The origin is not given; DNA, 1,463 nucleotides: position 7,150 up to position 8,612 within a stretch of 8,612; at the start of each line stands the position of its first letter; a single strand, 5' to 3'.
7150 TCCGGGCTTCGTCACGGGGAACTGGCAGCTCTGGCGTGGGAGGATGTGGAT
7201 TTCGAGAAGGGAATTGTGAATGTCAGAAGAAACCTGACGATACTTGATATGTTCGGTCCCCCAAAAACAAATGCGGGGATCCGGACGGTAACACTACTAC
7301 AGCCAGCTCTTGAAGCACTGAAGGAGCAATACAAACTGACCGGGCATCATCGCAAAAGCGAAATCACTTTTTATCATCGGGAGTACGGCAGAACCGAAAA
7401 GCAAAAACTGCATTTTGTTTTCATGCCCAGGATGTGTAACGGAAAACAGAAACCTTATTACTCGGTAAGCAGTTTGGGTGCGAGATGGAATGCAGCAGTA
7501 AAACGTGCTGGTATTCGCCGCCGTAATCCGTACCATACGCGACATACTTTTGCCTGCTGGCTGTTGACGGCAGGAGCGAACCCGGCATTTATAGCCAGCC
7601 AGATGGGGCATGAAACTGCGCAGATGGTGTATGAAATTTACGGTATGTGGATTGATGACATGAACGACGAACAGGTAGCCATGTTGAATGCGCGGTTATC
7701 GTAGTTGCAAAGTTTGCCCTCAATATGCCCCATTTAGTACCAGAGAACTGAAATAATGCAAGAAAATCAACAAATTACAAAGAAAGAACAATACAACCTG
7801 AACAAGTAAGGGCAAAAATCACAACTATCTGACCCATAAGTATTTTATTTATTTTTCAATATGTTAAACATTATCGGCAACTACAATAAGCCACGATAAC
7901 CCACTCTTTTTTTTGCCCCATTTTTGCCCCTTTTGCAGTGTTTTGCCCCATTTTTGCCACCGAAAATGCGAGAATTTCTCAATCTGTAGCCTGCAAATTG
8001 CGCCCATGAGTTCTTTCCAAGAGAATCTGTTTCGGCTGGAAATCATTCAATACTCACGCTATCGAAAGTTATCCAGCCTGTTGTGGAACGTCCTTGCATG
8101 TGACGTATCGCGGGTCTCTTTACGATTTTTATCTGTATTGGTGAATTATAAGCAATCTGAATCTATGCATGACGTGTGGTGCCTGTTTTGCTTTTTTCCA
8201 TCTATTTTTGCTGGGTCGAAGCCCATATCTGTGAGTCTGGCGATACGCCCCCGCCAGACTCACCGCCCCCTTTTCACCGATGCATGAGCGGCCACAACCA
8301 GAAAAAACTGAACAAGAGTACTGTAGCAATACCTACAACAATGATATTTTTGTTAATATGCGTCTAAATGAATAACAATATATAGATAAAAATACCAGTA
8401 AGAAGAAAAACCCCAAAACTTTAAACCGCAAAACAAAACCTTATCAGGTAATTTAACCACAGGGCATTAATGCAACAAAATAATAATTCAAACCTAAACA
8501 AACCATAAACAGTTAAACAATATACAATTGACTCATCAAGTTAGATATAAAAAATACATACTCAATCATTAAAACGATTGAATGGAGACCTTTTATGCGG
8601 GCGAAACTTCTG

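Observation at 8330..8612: ompT-like outer-membrane protease gene as cargo immediately next to the att region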

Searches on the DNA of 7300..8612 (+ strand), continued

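Call 23: get_annotated_region(hit=H12, flank=6000)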
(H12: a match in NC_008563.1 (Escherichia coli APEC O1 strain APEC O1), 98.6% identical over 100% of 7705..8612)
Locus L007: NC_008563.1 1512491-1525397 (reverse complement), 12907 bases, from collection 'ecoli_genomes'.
description: Escherichia coli APEC O1, complete sequence
organism: Escherichia coli APEC O1 strain APEC O1 (NCBI taxid 405955)
replicon: chromosome; assembly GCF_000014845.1
host: -; source: lesion site (lung) of a dead turkey with colibacillosis; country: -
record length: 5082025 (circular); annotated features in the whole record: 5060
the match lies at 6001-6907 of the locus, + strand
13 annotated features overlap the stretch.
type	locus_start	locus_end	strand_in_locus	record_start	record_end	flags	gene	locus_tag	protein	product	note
CDS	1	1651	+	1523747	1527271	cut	nifJ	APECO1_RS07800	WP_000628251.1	pyruvate:ferredoxin (flavodoxin) oxidoreductase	-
CDS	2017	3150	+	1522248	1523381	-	ompN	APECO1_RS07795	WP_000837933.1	porin OmpN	-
CDS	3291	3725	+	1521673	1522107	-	uspF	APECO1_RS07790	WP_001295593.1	universal stress protein UspF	-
CDS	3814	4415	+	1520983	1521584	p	-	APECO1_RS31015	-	metal ABC transporter permease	frameshifted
CDS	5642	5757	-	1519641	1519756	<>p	-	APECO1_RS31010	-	DUF1627 domain-containing protein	frameshifted; incomplete; partial in the middle of a contig; missing N-terminus and C-terminus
CDS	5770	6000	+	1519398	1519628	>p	-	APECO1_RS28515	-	tyrosine-type recombinase/integrase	incomplete; partial in the middle of a contig; missing N-terminus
CDS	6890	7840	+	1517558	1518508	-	-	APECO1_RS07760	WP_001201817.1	omptin family outer membrane protease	-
CDS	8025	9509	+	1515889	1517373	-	-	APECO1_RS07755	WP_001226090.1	alpha/beta hydrolase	-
CDS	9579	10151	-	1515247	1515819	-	cdtC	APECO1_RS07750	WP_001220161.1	cytolethal distending toxin type IV subunit CdtC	-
CDS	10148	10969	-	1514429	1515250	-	cdtB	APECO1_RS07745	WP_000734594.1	cytolethal distending toxin type IV nuclease subunit CdtB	-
CDS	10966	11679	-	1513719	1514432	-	cdtA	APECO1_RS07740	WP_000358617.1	cytolethal distending toxin type IV subunit CdtA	-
CDS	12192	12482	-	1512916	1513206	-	-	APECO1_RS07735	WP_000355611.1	hypothetical protein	-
CDS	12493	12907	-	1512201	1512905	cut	-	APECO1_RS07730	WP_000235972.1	tail fiber domain-containing protein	-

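Call 27: get_annotated_region(hit=H23, flank=4000)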
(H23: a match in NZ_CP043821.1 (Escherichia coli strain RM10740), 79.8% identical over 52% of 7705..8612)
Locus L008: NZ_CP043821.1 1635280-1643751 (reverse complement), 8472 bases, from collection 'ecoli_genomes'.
description: Escherichia coli strain RM10740 chromosome, complete genome
organism: Escherichia coli strain RM10740 (NCBI taxid 562)
replicon: chromosome; assembly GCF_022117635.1
host: Feral pig; source: feces; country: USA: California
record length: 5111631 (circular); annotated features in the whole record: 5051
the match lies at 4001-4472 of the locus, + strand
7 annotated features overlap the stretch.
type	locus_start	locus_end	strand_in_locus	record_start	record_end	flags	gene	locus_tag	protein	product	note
CDS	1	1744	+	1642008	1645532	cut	nifJ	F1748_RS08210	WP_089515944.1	pyruvate:ferredoxin (flavodoxin) oxidoreductase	-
CDS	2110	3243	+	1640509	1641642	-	ompN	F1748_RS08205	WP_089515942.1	porin OmpN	-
CDS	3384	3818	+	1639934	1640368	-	uspF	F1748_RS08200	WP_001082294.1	universal stress protein UspF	-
CDS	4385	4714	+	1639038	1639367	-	-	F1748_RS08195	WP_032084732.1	YkgJ family cysteine cluster protein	-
CDS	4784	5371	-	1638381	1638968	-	-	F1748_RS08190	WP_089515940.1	tail fiber assembly protein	-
CDS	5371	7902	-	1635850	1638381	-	-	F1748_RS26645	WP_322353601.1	prophage tail fiber N-terminal domain-containing protein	-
CDS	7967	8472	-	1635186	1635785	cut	-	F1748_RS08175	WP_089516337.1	Ail/Lom family outer membrane beta-barrel protein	-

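Call 28: get_annotated_region(hit=H21, flank=5000)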
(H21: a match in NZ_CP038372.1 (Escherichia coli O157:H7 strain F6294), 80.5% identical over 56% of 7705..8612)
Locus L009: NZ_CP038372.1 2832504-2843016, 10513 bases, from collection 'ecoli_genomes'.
description: Escherichia coli O157:H7 strain F6294 chromosome, complete genome
organism: Escherichia coli O157:H7 strain F6294 (NCBI taxid 83334)
replicon: chromosome; assembly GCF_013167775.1
host: -; source: beef; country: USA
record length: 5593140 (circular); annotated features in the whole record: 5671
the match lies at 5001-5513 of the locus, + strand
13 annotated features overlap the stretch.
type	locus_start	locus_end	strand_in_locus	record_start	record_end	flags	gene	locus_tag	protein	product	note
CDS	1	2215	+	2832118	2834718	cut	recE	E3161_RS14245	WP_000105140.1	exodeoxyribonuclease VIII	-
CDS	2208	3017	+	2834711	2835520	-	recT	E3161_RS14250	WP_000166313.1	recombination protein RecT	-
CDS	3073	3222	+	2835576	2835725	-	ralR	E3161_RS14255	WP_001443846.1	type I toxin-antitoxin system endodeoxyribonuclease toxin RalR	-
CDS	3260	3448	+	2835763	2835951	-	-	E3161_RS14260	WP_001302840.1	DUF1187 family protein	-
CDS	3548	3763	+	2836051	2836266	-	xisR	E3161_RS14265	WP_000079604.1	excisionase XisR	-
CDS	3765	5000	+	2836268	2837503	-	-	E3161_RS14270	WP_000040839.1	tyrosine-type recombinase/integrase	-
CDS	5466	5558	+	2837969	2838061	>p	-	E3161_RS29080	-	hypothetical protein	incomplete; partial in the middle of a contig; missing C-terminus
CDS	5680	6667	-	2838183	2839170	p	nleC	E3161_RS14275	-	type III secretion system effector zinc metalloprotease NleC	frameshifted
CDS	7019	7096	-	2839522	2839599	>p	-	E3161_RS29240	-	tail assembly protein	frameshifted; incomplete; partial in the middle of a contig; missing N-terminus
CDS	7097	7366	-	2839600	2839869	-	-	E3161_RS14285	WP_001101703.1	phage tail fiber C-terminal domain-containing protein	-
CDS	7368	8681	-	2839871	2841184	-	-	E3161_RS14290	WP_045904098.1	prophage tail fiber N-terminal domain-containing protein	-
CDS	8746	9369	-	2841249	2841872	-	-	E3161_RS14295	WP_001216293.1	Ail/Lom family outer membrane beta-barrel protein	-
CDS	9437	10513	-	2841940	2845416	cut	gpJ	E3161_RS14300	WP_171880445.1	phage attachment tail tip protein J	-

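Call 33: get_annotated_region(hit=H60, flank=7000)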
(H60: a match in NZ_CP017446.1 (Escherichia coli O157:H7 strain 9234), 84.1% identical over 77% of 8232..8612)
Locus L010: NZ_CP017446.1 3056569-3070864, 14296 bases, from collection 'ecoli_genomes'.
description: Escherichia coli O157:H7 strain 9234 chromosome, complete genome
organism: Escherichia coli O157:H7 strain 9234 (NCBI taxid 83334)
replicon: chromosome; assembly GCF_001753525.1
host: -; source: Cattle Hide; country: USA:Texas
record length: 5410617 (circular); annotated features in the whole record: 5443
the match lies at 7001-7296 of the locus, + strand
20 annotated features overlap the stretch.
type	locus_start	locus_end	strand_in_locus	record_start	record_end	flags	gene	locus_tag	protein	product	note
CDS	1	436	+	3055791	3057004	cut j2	-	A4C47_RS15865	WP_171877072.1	IS3-like element IS1203 family transposase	programmed frameshift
CDS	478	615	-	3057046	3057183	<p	-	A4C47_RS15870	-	two-component-system connector protein YmgA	incomplete; partial in the middle of a contig; missing C-terminus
CDS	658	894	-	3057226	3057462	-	ycgZ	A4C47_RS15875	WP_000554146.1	regulatory protein YcgZ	-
CDS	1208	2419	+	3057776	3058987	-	bluF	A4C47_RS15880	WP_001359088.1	blue light-responsive regulator BluF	-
CDS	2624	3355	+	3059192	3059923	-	bluR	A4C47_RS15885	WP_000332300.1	DNA-binding transcriptional repressor BluR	-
CDS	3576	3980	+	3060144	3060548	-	ycgX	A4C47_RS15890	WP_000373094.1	DUF1398 domain-containing protein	-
CDS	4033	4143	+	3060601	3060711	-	-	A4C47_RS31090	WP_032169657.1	hypothetical protein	-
CDS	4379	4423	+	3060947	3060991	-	-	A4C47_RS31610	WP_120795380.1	protein YmgK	-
CDS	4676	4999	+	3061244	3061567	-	iraM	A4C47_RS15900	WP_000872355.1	anti-adapter protein IraM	-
CDS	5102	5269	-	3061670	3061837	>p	-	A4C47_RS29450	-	isocitrate/isopropylmalate family dehydrogenase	incomplete; partial in the middle of a contig; missing N-terminus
CDS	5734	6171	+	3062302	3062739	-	-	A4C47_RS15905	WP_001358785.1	acetyltransferase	-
CDS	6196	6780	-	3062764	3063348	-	-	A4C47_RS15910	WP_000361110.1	helix-turn-helix domain-containing protein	-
CDS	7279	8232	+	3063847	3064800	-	ompT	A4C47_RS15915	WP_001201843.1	omptin family outer membrane protease OmpT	-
CDS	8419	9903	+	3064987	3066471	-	-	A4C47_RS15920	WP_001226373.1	alpha/beta hydrolase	-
CDS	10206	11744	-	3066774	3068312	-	-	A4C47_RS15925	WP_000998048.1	IS66-like element ISEc8 family transposase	-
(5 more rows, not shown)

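Call 34: get_annotated_region(hit=H88, flank=5000)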
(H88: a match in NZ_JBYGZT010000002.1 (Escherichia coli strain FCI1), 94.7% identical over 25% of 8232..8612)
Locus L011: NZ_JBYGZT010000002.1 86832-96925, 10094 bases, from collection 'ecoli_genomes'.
description: Escherichia coli strain FCI1 plasmid unnamed2, whole genome shotgun sequence
organism: Escherichia coli strain FCI1 (NCBI taxid 562)
replicon: plasmid unnamed2; assembly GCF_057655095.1
host: Homo sapiens; source: urine; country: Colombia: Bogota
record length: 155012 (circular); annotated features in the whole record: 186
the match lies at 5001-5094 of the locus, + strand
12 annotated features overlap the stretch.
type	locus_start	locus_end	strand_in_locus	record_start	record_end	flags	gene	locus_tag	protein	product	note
CDS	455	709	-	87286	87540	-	-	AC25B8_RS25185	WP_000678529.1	hypothetical protein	-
CDS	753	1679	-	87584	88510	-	-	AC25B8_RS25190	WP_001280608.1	hypothetical protein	-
CDS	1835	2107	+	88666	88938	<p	-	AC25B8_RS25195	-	hypothetical protein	incomplete; partial in the middle of a contig; missing N-terminus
CDS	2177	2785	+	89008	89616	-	-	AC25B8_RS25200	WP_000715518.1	hypothetical protein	-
CDS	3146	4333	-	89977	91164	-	-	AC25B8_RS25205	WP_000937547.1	IS91 family transposase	-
CDS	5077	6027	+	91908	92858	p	-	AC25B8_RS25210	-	omptin family outer membrane protease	internal stop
CDS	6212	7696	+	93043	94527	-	-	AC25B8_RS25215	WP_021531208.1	alpha/beta hydrolase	-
CDS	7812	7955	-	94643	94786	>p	-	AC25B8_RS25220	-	IS3 family transposase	incomplete; partial in the middle of a contig; missing N-terminus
CDS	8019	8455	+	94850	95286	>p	-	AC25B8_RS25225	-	transposase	frameshifted; incomplete; partial in the middle of a contig; missing C-terminus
CDS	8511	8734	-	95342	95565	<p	-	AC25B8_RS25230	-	ESPR-type extended signal peptide-containing protein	frameshifted; incomplete; partial in the middle of a contig; missing C-terminus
CDS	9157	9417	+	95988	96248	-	-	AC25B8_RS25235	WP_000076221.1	hypothetical protein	-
CDS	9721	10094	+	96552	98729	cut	iroN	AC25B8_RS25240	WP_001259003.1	siderophore salmochelin receptor IroN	-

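Call 44: get_annotated_region(hit=H69, flank=4000)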
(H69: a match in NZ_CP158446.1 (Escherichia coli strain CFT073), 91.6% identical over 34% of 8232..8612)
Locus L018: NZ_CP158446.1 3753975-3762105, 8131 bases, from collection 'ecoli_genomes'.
description: Escherichia coli strain CFT073 chromosome, complete genome
organism: Escherichia coli strain CFT073 (NCBI taxid 562)
replicon: chromosome; assembly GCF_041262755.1
host: Homo sapiens; source: urine; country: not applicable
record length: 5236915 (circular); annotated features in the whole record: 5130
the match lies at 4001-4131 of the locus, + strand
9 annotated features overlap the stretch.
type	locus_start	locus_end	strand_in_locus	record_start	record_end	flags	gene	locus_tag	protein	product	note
CDS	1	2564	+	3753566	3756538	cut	nfrA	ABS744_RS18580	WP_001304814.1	bacteriophage adsorption protein NfrA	-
CDS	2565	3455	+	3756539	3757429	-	ybcH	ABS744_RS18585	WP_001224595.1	DUF4434 family protein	-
CDS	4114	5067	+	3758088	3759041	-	ompT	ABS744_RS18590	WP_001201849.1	omptin family outer membrane protease OmpT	-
CDS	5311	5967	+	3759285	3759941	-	-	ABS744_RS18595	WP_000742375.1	class I SAM-dependent methyltransferase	-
CDS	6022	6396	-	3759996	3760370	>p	-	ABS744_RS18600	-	tail fiber assembly protein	incomplete; partial in the middle of a contig; missing N-terminus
CDS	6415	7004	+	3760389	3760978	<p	-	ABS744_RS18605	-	site-specific integrase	frameshifted; incomplete; partial in the middle of a contig; missing N-terminus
tRNA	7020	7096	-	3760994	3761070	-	-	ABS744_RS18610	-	tRNA-Arg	-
CDS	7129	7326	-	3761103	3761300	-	-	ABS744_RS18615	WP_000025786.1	hypothetical protein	-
CDS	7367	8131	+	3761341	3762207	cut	folD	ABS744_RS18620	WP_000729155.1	bifunctional methylenetetrahydrofolate dehydrogenase/methenyltetrahydrofolate cyclohydrolase FolD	-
